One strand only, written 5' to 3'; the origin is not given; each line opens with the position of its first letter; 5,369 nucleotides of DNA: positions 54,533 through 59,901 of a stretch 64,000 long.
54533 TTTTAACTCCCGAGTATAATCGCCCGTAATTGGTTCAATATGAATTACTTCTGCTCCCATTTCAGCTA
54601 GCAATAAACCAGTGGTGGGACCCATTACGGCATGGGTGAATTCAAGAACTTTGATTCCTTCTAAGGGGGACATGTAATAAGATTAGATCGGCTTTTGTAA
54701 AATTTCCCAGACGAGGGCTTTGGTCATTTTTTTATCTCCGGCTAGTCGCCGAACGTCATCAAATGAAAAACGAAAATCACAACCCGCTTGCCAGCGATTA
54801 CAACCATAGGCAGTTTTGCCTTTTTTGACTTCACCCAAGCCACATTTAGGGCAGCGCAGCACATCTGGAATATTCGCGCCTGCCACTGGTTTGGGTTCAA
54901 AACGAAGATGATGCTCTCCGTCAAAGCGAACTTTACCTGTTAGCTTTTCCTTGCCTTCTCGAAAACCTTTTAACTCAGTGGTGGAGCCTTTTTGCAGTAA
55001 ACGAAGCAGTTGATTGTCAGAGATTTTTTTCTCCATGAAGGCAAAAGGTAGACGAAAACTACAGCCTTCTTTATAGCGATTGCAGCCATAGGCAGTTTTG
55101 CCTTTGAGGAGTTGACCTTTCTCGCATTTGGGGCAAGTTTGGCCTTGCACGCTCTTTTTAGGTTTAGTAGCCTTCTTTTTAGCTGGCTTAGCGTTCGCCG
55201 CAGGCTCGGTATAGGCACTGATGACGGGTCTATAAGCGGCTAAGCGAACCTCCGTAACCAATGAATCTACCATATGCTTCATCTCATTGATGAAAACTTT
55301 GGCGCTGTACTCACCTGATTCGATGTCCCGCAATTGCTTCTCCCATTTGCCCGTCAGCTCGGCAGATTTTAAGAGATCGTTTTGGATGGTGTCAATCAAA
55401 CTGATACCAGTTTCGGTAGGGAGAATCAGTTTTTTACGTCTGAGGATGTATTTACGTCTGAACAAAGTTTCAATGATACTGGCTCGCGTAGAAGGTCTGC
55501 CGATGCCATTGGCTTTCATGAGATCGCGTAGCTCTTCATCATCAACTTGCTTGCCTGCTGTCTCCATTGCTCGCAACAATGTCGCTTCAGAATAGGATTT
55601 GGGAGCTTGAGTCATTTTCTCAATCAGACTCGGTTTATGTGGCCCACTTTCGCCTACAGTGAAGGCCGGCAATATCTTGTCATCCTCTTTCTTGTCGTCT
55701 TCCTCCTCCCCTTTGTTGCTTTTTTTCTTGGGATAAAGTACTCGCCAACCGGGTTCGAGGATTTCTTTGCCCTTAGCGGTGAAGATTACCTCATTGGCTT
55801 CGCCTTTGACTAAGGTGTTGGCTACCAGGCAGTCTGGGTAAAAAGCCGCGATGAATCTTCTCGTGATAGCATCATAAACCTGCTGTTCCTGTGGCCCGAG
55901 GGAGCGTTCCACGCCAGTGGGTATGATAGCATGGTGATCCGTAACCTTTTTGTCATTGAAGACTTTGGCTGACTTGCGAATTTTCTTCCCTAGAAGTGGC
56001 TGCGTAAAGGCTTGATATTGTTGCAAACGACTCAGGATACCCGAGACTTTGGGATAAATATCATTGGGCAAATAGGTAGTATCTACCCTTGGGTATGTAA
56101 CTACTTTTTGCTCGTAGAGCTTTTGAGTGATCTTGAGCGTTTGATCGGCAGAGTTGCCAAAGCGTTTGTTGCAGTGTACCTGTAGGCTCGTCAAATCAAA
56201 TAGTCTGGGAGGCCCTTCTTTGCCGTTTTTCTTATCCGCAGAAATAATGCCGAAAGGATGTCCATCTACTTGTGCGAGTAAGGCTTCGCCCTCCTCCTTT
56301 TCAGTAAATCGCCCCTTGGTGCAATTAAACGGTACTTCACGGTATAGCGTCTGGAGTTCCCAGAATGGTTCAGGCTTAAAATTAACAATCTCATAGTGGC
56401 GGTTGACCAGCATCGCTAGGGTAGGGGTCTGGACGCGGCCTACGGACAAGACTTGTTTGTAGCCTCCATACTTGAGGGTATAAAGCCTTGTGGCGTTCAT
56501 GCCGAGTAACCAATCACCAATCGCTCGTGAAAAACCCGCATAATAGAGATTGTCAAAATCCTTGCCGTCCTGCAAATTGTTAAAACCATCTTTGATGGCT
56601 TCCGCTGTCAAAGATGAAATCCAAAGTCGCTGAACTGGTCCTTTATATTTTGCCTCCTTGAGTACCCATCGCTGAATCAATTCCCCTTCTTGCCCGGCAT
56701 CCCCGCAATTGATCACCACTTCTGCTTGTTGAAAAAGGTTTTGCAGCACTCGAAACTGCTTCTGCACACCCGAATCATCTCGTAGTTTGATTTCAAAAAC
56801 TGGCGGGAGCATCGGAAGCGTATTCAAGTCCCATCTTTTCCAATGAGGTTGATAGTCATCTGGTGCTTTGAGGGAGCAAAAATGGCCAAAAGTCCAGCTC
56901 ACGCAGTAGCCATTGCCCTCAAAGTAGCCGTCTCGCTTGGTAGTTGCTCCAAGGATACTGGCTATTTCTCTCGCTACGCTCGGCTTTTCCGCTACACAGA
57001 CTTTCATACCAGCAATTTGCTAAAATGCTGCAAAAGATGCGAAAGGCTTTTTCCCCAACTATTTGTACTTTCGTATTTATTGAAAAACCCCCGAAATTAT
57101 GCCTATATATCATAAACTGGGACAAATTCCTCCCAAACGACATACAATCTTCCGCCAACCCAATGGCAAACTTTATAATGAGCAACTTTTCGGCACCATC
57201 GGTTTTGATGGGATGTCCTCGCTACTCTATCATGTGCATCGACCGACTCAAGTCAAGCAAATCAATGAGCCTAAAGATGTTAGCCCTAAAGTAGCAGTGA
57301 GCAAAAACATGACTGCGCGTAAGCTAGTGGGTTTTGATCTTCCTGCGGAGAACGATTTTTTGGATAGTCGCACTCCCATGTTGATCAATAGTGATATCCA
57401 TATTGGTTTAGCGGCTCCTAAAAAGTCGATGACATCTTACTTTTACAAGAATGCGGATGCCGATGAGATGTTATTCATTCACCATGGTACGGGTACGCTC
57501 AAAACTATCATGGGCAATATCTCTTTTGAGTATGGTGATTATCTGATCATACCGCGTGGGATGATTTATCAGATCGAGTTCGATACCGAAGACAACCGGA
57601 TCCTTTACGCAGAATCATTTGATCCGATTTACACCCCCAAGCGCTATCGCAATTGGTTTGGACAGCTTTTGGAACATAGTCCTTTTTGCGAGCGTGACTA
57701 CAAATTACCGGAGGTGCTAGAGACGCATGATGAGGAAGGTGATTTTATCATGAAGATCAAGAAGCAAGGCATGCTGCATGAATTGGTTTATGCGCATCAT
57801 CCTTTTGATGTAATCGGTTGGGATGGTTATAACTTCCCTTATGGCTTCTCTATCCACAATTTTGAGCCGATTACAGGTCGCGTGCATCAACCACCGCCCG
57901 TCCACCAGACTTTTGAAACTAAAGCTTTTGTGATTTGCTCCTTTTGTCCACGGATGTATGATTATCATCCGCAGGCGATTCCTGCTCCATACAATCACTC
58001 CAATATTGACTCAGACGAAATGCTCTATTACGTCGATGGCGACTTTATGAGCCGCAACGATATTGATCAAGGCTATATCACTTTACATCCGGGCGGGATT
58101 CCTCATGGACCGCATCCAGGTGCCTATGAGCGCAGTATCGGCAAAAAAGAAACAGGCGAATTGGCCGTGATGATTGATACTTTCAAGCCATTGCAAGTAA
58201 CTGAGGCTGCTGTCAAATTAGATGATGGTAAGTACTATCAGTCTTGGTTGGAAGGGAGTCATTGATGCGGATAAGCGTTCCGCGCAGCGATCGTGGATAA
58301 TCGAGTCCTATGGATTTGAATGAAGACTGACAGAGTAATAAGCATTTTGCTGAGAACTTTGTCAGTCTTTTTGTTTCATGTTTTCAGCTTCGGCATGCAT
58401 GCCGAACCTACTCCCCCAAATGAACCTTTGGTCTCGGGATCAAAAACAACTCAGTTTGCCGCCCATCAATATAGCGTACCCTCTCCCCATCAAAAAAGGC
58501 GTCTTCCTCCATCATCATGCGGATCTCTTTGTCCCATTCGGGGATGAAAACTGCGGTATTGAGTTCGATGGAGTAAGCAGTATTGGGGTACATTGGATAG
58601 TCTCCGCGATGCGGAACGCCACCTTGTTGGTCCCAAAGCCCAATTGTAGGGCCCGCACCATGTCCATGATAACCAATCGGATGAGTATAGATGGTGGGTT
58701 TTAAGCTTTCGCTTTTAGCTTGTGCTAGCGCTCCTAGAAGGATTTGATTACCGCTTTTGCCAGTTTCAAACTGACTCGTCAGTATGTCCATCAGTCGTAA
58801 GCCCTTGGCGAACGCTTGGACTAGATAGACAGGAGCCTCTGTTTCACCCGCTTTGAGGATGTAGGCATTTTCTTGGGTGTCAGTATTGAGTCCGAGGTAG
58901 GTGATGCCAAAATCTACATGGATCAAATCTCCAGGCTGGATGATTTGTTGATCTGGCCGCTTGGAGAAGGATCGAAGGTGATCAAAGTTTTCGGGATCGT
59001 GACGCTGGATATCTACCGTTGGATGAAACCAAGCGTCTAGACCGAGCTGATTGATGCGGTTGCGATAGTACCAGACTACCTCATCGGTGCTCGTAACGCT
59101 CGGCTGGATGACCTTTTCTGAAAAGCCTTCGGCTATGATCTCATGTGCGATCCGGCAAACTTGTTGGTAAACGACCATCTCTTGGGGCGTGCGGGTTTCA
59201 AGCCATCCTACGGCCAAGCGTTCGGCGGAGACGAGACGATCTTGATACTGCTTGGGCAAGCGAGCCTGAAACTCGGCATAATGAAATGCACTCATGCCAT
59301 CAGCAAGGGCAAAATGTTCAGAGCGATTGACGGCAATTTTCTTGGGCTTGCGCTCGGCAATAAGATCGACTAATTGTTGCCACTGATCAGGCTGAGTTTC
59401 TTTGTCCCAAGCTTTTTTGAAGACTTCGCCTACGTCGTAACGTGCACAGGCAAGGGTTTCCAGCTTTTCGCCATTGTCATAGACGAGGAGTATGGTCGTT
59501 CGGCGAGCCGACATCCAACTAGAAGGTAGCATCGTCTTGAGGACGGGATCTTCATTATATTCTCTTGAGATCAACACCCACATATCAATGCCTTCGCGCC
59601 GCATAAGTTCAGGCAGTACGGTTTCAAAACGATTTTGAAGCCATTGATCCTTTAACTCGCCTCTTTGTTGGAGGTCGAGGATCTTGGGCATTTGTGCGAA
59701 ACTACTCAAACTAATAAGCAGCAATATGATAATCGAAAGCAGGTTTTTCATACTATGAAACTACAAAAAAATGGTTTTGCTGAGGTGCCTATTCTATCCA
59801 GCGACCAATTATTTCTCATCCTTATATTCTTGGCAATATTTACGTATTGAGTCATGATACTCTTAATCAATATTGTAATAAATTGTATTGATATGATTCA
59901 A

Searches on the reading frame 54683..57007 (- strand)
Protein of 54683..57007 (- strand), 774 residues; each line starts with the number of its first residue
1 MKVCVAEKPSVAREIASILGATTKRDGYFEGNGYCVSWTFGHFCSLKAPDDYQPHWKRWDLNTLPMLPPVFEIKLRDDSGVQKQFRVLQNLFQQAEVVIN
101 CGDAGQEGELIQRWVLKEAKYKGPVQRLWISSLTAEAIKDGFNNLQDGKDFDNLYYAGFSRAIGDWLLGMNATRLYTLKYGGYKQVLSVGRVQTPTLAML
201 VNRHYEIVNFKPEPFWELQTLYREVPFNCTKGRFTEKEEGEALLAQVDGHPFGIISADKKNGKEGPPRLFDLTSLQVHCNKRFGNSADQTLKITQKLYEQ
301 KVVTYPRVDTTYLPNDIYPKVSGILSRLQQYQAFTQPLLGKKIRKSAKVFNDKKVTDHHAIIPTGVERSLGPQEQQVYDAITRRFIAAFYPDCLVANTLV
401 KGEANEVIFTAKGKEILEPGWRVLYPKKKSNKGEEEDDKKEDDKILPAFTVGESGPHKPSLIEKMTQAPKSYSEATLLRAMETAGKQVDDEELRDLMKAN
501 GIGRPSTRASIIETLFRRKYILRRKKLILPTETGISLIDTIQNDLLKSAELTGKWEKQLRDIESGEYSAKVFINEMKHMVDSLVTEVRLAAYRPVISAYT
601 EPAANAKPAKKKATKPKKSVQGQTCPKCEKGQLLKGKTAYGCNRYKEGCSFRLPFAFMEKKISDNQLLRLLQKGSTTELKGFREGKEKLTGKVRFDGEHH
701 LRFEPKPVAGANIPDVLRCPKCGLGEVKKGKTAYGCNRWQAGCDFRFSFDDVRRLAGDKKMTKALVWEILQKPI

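Call 68: search_protein_families(library=pfam, proteins=[window:54683-57007:-], max_evalue=0.0001)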
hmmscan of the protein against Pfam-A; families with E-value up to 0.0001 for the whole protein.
window:54683-57007:- (774 aa): 3 families
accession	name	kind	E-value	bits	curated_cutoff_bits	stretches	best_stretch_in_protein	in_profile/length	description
PF01131.25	Topoisom_bac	-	1e-114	384.2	35.1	1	151-573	3-410/411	DNA topoisomerase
PF01751.28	Toprim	-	3.9e-09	37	23.1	1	3-132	2-95/96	Toprim domain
PF13342.12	Toprim_Crpt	-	1.6e-07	31.6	32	1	648-688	1-42/60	C-terminal repeat of topoisomerase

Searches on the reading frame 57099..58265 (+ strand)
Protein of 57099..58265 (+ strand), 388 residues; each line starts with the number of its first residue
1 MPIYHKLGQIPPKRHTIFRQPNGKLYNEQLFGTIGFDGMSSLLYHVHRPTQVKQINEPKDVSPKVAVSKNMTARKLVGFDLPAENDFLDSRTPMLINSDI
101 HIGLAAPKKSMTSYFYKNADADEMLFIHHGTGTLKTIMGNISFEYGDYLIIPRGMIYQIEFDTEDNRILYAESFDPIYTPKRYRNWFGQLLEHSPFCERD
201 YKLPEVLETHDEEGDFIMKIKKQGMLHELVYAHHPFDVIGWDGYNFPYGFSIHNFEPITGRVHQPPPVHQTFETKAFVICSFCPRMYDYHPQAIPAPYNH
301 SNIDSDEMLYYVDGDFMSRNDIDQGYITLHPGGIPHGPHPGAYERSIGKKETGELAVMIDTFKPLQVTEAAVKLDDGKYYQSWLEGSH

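Call 68: search_protein_families(library=pfam, proteins=[window:57099-58265:+], max_evalue=0.0001)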
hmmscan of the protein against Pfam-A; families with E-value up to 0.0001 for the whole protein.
window:57099-58265:+ (388 aa): 1 family
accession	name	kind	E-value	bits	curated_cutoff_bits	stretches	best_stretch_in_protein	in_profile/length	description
PF20510.4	HgmA_N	-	2.5e-14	53.7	20.2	1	25-250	33-271/273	Homogentisate 1,2-dioxygenase N-terminal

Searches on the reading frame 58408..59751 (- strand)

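Call 68: search_protein_families(library=pfam, proteins=[window:58408-59751:-], max_evalue=0.0001)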
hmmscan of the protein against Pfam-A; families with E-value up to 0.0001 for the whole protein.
window:58408-59751:- (447 aa): 1 family
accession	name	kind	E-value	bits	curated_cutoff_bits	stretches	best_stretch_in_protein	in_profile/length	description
PF00557.29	Peptidase_M24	-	7e-07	29.7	23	1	196-407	4-196/208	Metallopeptidase family M24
